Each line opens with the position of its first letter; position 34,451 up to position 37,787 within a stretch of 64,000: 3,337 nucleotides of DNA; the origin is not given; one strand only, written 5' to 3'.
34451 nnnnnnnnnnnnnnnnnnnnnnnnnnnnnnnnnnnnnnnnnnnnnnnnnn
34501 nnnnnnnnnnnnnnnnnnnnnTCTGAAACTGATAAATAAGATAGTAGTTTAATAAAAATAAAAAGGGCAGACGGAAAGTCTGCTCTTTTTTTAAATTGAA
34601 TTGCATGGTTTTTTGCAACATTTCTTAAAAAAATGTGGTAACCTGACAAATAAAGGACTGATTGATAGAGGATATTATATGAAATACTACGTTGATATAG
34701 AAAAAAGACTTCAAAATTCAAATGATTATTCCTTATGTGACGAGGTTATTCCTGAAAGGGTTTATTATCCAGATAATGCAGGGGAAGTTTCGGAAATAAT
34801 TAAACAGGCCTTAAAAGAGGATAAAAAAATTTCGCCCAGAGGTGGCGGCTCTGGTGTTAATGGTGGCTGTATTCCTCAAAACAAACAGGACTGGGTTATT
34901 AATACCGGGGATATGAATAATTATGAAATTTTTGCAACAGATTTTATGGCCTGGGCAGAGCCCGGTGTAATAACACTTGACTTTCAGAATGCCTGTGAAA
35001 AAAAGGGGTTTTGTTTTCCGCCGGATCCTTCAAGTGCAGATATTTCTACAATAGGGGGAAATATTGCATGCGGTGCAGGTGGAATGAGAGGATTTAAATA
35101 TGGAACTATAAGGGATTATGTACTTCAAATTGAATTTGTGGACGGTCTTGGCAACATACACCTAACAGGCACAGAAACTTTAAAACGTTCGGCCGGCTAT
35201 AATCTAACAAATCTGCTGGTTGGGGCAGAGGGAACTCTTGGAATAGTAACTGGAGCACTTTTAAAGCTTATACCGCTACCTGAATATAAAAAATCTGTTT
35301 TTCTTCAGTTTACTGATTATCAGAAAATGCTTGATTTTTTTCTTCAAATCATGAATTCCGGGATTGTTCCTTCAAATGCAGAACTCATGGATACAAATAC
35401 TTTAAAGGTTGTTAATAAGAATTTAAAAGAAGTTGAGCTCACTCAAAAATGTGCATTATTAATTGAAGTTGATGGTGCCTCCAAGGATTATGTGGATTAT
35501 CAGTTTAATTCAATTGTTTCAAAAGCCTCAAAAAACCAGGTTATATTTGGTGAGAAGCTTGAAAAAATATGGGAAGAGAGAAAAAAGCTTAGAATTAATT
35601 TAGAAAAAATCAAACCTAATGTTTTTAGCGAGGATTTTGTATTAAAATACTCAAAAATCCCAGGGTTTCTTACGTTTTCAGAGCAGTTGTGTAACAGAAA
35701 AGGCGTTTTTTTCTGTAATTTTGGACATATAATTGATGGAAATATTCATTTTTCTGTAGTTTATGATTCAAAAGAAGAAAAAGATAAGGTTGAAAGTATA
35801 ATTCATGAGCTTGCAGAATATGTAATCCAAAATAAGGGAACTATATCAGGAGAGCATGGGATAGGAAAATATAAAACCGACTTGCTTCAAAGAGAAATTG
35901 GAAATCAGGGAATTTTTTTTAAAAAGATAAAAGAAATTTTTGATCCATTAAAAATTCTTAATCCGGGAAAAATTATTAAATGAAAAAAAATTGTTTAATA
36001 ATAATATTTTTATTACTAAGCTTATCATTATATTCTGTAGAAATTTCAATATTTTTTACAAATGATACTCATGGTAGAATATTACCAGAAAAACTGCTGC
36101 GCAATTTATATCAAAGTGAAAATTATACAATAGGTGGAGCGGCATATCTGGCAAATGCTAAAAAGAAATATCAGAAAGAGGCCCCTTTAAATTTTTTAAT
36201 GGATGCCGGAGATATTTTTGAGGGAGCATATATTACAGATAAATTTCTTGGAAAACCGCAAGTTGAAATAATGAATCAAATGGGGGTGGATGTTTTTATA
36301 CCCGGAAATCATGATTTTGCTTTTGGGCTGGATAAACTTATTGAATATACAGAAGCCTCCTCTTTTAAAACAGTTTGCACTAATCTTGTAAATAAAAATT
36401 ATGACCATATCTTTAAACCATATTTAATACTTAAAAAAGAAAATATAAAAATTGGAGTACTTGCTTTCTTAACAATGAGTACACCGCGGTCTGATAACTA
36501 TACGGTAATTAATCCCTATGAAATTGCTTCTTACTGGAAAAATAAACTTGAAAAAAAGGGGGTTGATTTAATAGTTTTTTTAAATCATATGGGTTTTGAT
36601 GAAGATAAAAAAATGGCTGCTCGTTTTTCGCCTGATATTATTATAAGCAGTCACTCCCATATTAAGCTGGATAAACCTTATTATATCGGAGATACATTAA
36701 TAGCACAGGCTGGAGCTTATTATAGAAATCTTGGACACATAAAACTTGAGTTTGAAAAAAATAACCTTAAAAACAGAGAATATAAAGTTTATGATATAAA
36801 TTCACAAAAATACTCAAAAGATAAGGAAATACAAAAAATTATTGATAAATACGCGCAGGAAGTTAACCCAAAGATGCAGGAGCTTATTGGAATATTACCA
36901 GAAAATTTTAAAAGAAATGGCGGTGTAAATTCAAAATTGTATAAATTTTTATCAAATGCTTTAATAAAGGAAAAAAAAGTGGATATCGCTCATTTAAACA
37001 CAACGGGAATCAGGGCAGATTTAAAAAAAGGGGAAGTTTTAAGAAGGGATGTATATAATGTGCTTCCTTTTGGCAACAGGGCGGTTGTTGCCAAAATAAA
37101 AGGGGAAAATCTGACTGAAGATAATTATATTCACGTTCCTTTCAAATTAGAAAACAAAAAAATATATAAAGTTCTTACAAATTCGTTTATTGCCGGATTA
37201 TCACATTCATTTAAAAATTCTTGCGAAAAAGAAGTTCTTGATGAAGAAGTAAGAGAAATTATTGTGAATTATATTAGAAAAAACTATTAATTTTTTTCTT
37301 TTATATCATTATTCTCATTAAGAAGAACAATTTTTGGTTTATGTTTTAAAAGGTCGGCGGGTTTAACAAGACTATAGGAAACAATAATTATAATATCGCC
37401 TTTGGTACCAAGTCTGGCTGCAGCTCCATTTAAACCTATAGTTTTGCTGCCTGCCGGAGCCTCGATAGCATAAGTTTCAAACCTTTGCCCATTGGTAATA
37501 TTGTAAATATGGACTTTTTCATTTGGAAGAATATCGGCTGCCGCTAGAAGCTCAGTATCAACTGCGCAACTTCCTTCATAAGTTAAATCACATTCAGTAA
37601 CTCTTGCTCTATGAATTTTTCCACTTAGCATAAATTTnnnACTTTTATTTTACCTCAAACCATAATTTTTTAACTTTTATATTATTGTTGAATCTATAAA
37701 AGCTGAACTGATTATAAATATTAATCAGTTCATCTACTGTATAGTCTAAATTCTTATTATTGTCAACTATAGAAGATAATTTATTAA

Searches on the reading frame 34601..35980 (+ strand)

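Call 13: search_protein_families(library=pfam, proteins=[window:34601-35980:+], max_evalue=0.0001)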
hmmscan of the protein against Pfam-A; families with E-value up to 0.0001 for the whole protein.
window:34601-35980:+ (460 aa): 2 families
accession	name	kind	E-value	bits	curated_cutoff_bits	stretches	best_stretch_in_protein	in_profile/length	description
PF02913.24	FAD-oxidase_C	-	1.3e-49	169.6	21.2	1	226-458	1-248/248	FAD linked oxidases, C-terminal domain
PF01565.28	FAD_binding_4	-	9e-32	110.1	26.4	1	51-187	1-136/139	FAD binding domain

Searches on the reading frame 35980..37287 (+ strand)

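Call 13: search_protein_families(library=pfam, proteins=[window:35980-37287:+], max_evalue=0.0001)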
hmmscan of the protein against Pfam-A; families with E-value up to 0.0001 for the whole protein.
window:35980-37287:+ (436 aa): 2 families
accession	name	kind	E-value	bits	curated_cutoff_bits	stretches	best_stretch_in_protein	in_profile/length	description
PF02872.23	5_nucleotid_C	-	1.6e-15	58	23.6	1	315-380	19-84/158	5'-nucleotidase, C-terminal domain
PF00149.33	Metallophos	-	3.3e-11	44.4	21.5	1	23-228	2-190/191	Calcineurin-like phosphoesterase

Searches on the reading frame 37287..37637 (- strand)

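Call 14: search_protein_families(library=pfam, proteins=[window:37287-37637:-], max_evalue=0.0001)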
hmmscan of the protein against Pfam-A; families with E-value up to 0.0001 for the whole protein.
window:37287-37637:- (116 aa): 1 family
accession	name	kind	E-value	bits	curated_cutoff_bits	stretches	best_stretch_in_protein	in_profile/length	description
PF02261.22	Asp_decarbox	-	5.5e-46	155.6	25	1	3-112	5-114/115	Aspartate decarboxylase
